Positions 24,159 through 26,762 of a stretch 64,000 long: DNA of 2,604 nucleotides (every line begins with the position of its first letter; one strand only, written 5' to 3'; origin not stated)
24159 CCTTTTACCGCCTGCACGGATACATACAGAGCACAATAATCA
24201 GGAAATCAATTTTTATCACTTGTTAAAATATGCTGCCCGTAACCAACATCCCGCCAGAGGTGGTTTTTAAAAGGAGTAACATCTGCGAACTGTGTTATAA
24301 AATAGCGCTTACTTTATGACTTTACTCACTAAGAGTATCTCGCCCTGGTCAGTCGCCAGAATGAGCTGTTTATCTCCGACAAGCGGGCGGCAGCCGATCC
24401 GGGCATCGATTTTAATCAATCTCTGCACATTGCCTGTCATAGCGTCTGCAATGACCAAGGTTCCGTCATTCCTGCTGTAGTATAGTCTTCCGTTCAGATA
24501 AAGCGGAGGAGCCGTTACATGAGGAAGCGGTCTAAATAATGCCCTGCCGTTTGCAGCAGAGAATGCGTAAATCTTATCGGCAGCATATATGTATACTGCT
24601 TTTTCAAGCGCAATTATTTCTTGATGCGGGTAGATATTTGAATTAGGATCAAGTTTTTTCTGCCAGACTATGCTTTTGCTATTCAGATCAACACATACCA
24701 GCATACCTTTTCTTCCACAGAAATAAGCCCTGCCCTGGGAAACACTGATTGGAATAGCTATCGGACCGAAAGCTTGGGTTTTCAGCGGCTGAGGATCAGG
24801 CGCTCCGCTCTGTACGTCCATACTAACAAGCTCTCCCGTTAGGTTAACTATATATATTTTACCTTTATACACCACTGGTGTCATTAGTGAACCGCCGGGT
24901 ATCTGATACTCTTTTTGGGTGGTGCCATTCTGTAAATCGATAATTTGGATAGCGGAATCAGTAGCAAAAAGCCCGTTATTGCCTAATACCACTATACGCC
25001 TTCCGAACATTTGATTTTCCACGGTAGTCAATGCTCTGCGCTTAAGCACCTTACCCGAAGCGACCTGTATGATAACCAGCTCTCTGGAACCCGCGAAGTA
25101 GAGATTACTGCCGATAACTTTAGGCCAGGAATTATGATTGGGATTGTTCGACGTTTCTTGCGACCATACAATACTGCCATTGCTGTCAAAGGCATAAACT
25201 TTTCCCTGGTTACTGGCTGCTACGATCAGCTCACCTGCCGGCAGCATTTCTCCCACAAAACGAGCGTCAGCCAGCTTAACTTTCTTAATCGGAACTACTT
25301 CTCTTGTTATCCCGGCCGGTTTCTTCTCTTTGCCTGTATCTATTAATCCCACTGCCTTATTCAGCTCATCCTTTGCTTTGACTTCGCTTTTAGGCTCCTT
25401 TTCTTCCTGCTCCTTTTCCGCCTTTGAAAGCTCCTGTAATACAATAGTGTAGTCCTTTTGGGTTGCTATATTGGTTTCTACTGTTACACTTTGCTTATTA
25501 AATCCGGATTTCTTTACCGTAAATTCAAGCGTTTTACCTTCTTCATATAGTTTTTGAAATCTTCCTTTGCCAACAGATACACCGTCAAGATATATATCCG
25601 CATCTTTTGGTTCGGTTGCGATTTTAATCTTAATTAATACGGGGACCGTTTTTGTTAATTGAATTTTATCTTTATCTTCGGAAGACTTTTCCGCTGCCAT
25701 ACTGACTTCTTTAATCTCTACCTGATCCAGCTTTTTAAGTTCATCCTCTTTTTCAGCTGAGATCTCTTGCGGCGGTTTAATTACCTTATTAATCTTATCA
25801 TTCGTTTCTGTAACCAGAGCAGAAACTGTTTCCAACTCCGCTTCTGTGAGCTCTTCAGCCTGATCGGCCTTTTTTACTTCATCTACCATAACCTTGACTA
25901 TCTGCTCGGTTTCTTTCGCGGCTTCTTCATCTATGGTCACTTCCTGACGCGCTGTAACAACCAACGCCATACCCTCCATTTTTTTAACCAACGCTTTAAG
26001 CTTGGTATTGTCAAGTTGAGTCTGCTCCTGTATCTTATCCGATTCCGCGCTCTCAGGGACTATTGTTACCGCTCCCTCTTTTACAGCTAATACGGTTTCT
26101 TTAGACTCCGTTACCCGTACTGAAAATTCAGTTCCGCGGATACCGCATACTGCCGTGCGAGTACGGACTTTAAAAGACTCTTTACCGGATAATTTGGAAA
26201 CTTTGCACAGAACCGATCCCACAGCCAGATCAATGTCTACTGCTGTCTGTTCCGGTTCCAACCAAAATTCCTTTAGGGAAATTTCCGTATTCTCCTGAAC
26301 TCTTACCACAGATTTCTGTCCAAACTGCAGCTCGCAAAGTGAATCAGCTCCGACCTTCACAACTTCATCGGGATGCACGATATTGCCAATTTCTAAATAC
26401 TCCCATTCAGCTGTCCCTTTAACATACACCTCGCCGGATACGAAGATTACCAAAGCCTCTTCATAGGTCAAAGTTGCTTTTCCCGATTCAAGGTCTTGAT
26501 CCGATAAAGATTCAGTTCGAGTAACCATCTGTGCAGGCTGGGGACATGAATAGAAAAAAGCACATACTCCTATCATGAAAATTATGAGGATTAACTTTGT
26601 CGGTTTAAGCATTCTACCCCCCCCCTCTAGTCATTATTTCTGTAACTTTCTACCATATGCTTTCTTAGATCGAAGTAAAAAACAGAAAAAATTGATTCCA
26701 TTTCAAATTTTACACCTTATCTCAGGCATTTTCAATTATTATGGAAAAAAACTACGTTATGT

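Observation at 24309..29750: Three-gene operon of uncharacterised envelope proteins (PEGA protein, OMP-like barrel, FecR-PEGA-PQQ propeller)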

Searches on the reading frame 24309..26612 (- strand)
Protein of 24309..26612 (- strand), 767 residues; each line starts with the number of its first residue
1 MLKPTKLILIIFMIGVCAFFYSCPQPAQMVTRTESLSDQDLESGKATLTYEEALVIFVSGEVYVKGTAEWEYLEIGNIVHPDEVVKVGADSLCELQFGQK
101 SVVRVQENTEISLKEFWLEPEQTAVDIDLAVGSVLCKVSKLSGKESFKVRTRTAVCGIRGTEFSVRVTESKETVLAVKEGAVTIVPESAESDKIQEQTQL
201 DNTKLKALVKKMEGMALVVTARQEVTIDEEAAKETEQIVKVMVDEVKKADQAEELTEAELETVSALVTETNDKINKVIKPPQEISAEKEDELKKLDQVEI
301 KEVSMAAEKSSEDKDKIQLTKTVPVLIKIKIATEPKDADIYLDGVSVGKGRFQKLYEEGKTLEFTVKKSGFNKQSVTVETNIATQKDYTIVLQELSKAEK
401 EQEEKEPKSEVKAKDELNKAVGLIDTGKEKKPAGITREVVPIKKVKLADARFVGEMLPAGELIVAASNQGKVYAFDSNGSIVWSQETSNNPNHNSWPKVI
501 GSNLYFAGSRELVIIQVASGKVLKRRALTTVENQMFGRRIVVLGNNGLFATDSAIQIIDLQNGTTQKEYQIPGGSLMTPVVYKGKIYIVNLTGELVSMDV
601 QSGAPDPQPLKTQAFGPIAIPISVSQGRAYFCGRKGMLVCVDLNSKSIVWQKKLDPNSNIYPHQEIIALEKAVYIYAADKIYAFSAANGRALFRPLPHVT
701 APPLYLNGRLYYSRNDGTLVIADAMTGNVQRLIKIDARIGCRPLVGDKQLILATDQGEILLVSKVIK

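Call 3: search_protein_families(library=pfam, proteins=[window:24309-26612:-], max_evalue=1)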
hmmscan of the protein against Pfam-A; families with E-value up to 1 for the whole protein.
window:24309-26612:- (767 aa): 9 families
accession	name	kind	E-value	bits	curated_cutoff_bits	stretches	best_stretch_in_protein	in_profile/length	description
PF13360.13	PQQ_2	-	1e-18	68.3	27.6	3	449-604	62-228/233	Outer membrane protein assembly factor BamB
PF04773.18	FecR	-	5e-14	52.9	24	1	84-182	2-96/97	FecR protein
PF13570.13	Beta-prop_ACSF4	-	1.4e-13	51.4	133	2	461-588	186-317/329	Beta-alanine-activating enzyme, beta-propeller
PF08308.17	PEGA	-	0.0002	21.7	20.8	1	328-389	3-66/71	PEGA domain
PF01011.28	PQQ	-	0.00038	19.7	26.7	0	430-489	512-578/595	Glucose/ethanol/alcohol dehydrogenase, beta-propeller domain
PF03478.24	Beta-prop_KIB1-4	-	0.00081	19.4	27.4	0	580-641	118-170/242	KIB1-4 beta-propeller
PF25292.1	Beta-prop_CGLA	-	0.011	15.7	26.8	1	463-498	2-37/316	Lambda-carrageenase beta-propeller domain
PF14269.12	Arylsulfotran_2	-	0.083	12.7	27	1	455-485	268-298/301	Arylsulfotransferase (ASST)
PF12894.13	ANAPC4_WD40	-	0.092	13.4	22.9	0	459-522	6-72/91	Anaphase-promoting complex subunit 4 WD40 domain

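Call 4: search_protein_families(library=ncbifam, proteins=[window:24309-26612:-], max_evalue=1)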
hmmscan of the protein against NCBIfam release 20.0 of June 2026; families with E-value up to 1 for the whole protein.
window:24309-26612:- (767 aa): 9 families
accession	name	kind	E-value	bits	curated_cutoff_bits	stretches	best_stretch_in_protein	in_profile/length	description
NF033165.1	lipo_LipL45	exception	4e-19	68.9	350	1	49-315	36-309/391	lipoprotein LipL45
NF047849.1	Lsa33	exception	6.1e-15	55.2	420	1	52-316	29-293/310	surface adhesin Lsa33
TIGR03300.1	assembly_YfgL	equivalog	9.7e-15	54.1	285.2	2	623-761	238-375/377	outer membrane protein assembly factor BamB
NF008351.0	PRK11138.1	equivalog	9.7e-15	53.9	423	2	624-762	254-391/394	outer membrane protein assembly factor BamB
NF047876.1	Lsa19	exception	3.1e-14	53.2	250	1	51-190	9-142/182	adhesin Lsa19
NF007296.1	PRK09774.1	equivalog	0.00018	20.8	385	1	125-198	142-216/313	ferric citrate uptake sigma factor regulator FecR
TIGR03074.1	PQQ_membr_DH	subfamily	0.0006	17.8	832.65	1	550-603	718-774/783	membrane-bound PQQ-dependent dehydrogenase, glucose/quinate/shikimate family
TIGR04528.1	acido_non_PQQ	subfamily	0.0023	16.8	650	0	453-491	426-465/493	acido-empty-quinoprotein group A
NF033682.1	retention_LapA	subfamily_domain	0.081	13.1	50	1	53-116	4-68/145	retention module-containing protein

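Call 9: find_homologous_proteins(query=window:24309-26612:-)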
Query window:24309-26612:- (767 aa): 21 proteins with E <= 0.001 among 8000 candidates.
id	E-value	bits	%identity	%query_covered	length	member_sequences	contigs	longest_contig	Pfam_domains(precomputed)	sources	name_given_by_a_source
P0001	0.0e+0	1665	100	100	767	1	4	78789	PF04773.19,PF13360.14,PF13570.14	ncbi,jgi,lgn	-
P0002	0.0e+0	1632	98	100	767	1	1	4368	PF04773.19,PF13360.14,PF13570.14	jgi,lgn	-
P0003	0.0e+0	1344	79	100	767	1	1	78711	PF04773.19,PF13360.14,PF13570.14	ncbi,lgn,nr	ncbi:MAG: PQQ-binding-like beta-propeller repeat protein [Spirochaetales bacterium]|nr:PQQ-binding-l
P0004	0.0e+0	1306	77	100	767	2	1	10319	PF04773.19,PF13360.14,PF13570.14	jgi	jgi:outer membrane protein assembly factor BamB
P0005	0.0e+0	1063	62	100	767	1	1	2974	PF04773.19,PF13360.14,PF13570.14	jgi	jgi:outer membrane protein assembly factor BamB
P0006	0.0e+0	1039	60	98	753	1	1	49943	PF04773.19,PF13360.14,PF13570.14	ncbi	-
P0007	0.0e+0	1032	60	100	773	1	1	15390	PF04773.19,PF13360.14,PF13570.14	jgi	jgi:outer membrane protein assembly factor BamB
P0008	0.0e+0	1027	61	99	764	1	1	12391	PF04773.19,PF13360.14,PF08308.18,PF13570.14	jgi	jgi:outer membrane protein assembly factor BamB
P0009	1.7e-286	970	57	99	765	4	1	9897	PF04773.19,PF13360.14,PF13570.14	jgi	-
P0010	4.4e-177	609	69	56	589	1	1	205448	PF04773.19,PF00059.28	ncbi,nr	ncbi:MAG: FecR domain-containing protein [Spirochaetales bacterium]|nr:FecR domain-containing protei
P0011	2.4e-154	534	38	45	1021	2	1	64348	PF04773.19,PF13360.14,PF08308.18,PF13570.14,PF25641.2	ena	-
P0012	2.5e-145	504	37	48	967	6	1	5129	PF04773.19,PF13360.14,PF08308.18,PF13570.14,PF25641.2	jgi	-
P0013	3.3e-129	450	50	57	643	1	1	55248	PF07081.19,PF04773.19,PF17851.9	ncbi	-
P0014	7.4e-125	436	67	42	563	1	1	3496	PF07081.19,PF04773.19,PF17851.9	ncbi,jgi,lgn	-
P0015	1.6e-123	432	35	54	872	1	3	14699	PF04773.19,PF13360.14,PF13570.14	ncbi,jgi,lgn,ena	jgi:outer membrane protein assembly factor BamB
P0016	5.8e-120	420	34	99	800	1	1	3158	PF04773.19,PF13360.14,PF25171.2,PF13570.14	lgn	-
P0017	1.4e-117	412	30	99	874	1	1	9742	PF04773.19,PF13360.14,PF13570.14,PF16819.12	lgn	-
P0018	3.4e-105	371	37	45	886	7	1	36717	PF04773.19,PF13360.14,PF08308.18,PF13570.14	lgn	-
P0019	1.3e-96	343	50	46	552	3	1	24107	PF07081.19,PF04773.19,PF17851.9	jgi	jgi:regulation of enolase protein 1 (concanavalin A-like superfamily)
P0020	8.1e-92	327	54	38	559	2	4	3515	PF04773.19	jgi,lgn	-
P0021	4.8e-65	238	27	92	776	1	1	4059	PF04773.19,PF13360.14,PF13570.14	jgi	jgi:outer membrane protein assembly factor BamB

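Call 14: find_encoding_contigs(protein=P0003, flank=10000, max_places=2)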
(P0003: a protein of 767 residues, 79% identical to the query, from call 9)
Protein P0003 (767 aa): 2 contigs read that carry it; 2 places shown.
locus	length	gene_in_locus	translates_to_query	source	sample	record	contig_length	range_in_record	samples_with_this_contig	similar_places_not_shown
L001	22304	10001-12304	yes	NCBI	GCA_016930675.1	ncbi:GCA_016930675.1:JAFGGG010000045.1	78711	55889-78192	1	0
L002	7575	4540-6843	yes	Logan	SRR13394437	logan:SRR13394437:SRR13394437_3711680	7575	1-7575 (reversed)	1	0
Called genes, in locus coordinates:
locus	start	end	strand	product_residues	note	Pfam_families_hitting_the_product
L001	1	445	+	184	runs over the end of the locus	PF00106:adh_short, PF13561:adh_short_C2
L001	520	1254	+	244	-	PF00226:DnaJ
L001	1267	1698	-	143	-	-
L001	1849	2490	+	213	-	-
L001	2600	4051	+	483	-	PF26549:Tricorn_N (faint), PF07676:PD40 (faint)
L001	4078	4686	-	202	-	-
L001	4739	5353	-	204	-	-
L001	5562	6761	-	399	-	PF07690:MFS_1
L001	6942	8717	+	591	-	PF08308:PEGA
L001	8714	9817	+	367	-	-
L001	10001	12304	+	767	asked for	PF04773:FecR, PF13360:PQQ_2, PF13570:Beta-prop_ACSF4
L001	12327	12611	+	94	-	PF00462:Glutaredoxin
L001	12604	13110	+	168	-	PF02943:FeThRed_B, PF21349:RUBY_RBDX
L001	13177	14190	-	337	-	-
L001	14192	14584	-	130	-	PF00072:Response_reg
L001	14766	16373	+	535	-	-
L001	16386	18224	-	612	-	PF00989:PAS (weak), PF08448:PAS_4 (weak), PF13188:PAS_8 (faint), PF00512:HisKA (weak), PF02518:HATPase_c, PF14501:HATPase_c_5 (weak)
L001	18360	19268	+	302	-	PF01988:VIT1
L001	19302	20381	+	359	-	PF12833:HTH_18, PF00165:HTH_AraC (weak)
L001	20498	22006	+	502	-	PF00890:FAD_binding_2 (faint), PF01266:DAO (weak), PF01593:Amino_oxidase, PF03486:HI0933_like (faint), PF07992:Pyr_redox_2 (faint), PF12831:FAD_oxidored (weak), PF13450:NAD_binding_8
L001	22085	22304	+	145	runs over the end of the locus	PF09912:DUF2141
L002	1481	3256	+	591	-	PF08308:PEGA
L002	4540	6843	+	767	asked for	PF04773:FecR, PF13360:PQQ_2, PF13570:Beta-prop_ACSF4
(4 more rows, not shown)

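Call 15: find_encoding_contigs(protein=P0006, flank=10000, max_places=2)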
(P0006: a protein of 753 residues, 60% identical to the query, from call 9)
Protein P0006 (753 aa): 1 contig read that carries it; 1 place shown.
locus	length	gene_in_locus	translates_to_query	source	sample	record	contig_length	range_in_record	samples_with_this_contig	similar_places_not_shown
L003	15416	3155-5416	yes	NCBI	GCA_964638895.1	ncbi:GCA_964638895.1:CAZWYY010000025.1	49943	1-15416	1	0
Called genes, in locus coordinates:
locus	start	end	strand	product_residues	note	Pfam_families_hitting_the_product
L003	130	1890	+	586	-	PF08308:PEGA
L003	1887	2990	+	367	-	-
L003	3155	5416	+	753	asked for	PF04773:FecR, PF13360:PQQ_2, PF13570:Beta-prop_ACSF4 (faint)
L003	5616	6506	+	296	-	PF07610:DUF1573 (faint), PF22544:HYDIN_VesB_CFA65-like_Ig (weak), PF14312:FG-GAP_2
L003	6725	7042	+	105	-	PF00462:Glutaredoxin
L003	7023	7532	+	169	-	PF02943:FeThRed_B, PF21349:RUBY_RBDX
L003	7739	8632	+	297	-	PF01988:VIT1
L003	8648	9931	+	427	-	PF02310:B12-binding, PF04055:Radical_SAM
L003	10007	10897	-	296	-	PF00160:Pro_isomerase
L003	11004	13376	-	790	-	PF00532:Peripla_BP_1, PF13377:Peripla_BP_3, PF07536:HWE_HK (weak), PF07568:HisKA_2, PF02518:HATPase_c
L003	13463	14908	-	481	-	PF02397:Bac_transf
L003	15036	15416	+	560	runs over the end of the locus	-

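Call 16: find_encoding_contigs(protein=P0011, flank=10000, max_places=1)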
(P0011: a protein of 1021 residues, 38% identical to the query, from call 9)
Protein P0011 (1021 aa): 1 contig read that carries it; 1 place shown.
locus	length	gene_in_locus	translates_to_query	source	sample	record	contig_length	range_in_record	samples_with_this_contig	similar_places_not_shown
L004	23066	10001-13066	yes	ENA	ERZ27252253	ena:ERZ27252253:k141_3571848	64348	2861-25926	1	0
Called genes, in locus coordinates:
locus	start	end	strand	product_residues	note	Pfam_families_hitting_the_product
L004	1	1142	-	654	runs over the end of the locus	PF16130:DUF4842, PF23197:IG_AIR9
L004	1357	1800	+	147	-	-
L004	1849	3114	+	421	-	PF00275:EPSP_synthase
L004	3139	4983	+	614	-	-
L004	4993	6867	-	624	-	PF02518:HATPase_c (faint), PF13589:HATPase_c_3, PF00183:HSP90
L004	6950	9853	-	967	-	PF02812:ELFV_dehydrog_N, PF00208:ELFV_dehydrog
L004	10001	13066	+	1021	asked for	PF04773:FecR, PF13570:Beta-prop_ACSF4 (faint), PF08308:PEGA (faint), PF25641:Head_fiber_dimeric (faint), PF13360:PQQ_2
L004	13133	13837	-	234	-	-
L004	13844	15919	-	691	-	PF00009:GTP_EFTU, PF03144:GTP_EFTU_D2, PF22042:EF-G_D2, PF14492:EFG_III, PF03764:EFG_IV, PF00679:EFG_C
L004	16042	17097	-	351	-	PF00005:ABC_tran, PF13304:AAA_21 (faint)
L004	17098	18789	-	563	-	PF00528:BPD_transp_1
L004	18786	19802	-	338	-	PF01547:SBP_bac_1, PF13531:SBP_bac_11, PF13416:SBP_bac_8, PF13343:SBP_bac_6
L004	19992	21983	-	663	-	PF01522:Polysacc_deac_1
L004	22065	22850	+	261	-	PF01904:DUF72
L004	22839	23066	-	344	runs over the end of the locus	PF06785:UPF0242 (weak)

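Call 17: find_encoding_contigs(protein=P0018, flank=10000, max_places=1)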
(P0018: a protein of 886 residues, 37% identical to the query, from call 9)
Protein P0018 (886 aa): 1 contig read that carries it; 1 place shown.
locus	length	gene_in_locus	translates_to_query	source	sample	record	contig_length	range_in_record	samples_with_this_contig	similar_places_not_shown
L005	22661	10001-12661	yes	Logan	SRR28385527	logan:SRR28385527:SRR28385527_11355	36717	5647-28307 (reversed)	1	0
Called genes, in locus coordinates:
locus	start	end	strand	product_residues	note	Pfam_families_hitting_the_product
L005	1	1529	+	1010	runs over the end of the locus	PF00072:Response_reg (faint), PF01326:PPDK_N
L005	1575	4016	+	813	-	PF00133:tRNA-synt_1, PF09334:tRNA-synt_1g, PF01406:tRNA-synt_1e (faint), PF13603:tRNA-synt_1_2, PF00133:tRNA-synt_1, PF08264:Anticodon_1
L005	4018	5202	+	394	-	PF00557:Peptidase_M24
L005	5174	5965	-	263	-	-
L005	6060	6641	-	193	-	PF14385:DUF4416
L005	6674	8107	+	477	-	PF27395:TP_0584_C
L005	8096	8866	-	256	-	PF01464:SLT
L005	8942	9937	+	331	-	PF00248:Aldo_ket_red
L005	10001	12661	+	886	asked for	PF04773:FecR, PF08308:PEGA (faint), PF13360:PQQ_2 (weak), PF13570:Beta-prop_ACSF4 (faint)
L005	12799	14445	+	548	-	PF00496:SBP_bac_5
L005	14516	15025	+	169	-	PF02559:CarD_TRCF_RID, PF21095:CarD_C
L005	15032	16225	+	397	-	PF01128:IspD, PF12804:NTP_transf_3, PF02542:YgbB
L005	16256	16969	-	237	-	-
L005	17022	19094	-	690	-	PF00009:GTP_EFTU, PF03144:GTP_EFTU_D2, PF22042:EF-G_D2, PF14492:EFG_III, PF16658:RF3_C (weak), PF03764:EFG_IV, PF00679:EFG_C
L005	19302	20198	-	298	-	-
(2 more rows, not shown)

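Call 18: find_encoding_contigs(protein=P0015, flank=10000, max_places=1)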
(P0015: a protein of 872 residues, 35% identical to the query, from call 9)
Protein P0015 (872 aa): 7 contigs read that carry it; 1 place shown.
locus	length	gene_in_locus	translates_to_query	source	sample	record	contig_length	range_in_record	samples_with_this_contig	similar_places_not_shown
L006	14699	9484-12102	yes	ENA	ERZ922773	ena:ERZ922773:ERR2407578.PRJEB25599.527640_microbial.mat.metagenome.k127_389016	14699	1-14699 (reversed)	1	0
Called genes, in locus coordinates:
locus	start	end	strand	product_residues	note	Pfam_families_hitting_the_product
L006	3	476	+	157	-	?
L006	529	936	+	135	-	PF01894:YjbQ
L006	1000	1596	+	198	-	PF05685:Uma2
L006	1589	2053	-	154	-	PF00885:DMRL_synthase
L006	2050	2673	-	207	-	PF00926:DHBP_synthase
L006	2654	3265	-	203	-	PF00677:Lum_binding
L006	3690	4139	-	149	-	-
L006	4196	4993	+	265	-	PF08281:Sigma70_r4_2, PF04545:Sigma70_r4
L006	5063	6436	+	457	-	PF00275:EPSP_synthase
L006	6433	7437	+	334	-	PF07885:Ion_trans_2, PF02254:TrkA_N, PF02080:TrkA_C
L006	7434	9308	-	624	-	PF02518:HATPase_c (weak), PF13589:HATPase_c_3, PF00183:HSP90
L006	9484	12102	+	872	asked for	PF04773:FecR, PF13360:PQQ_2 (weak), PF13570:Beta-prop_ACSF4 (faint), PF13360:PQQ_2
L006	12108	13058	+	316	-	PF03547:Mem_trans (faint)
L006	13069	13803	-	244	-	PF02146:SIR2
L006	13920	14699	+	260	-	?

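Call 27: search_solved_structures(query=window:24309-26612:-, max_evalue=0.01)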
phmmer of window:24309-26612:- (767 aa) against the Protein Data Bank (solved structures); distinct sequences matched with E-value up to 0.01: 18.
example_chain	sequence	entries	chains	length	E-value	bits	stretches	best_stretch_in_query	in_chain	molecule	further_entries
8orr_AAA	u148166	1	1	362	0.00011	24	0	621-761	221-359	Outer membrane protein assembly factor BamB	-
5ayw_B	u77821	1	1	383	0.00052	21.7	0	625-763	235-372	Outer membrane protein assembly factor BamB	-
2yh3_A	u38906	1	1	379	0.00055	21.7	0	625-762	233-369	LIPOPROTEIN YFGL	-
8adg_B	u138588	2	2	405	0.00064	21.4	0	625-763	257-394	Outer membrane protein assembly factor BamB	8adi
7nri_B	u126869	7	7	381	0.00065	21.4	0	626-761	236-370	Outer membrane protein assembly factor BamB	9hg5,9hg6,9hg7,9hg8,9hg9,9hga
3q54_A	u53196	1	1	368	0.00066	21.4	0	625-760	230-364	Outer membrane assembly lipoprotein YfgL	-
5ljo_B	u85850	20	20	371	0.00068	21.3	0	625-760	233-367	Outer membrane protein assembly factor BamB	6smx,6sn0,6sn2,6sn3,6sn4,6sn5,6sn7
8spr_B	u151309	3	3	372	0.00069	21.3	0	625-760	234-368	Outer membrane protein assembly factor BamB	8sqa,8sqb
28jl_B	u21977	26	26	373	0.0007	21.3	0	625-760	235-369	Outer membrane protein assembly factor BamB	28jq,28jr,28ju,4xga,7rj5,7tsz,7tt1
3q7m_A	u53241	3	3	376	0.00071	21.3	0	625-760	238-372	Lipoprotein yfgL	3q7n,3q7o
3prw_A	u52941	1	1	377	0.00072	21.2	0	625-760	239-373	Lipoprotein yfgL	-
6lyq_B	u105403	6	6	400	0.00078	21.1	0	626-761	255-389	Outer membrane protein assembly factor BamB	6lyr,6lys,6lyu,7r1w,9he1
5d0o_B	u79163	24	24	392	0.00085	21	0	626-760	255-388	Outer membrane protein assembly factor BamB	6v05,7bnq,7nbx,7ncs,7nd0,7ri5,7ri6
3p1l_A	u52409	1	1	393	0.00086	21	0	626-760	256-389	Lipoprotein yfgL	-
7eq5_A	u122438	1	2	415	0.0013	20.5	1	476-756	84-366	Membrane associated protein kinase with beta-propeller domain, pyrrolo-quinoline quinone b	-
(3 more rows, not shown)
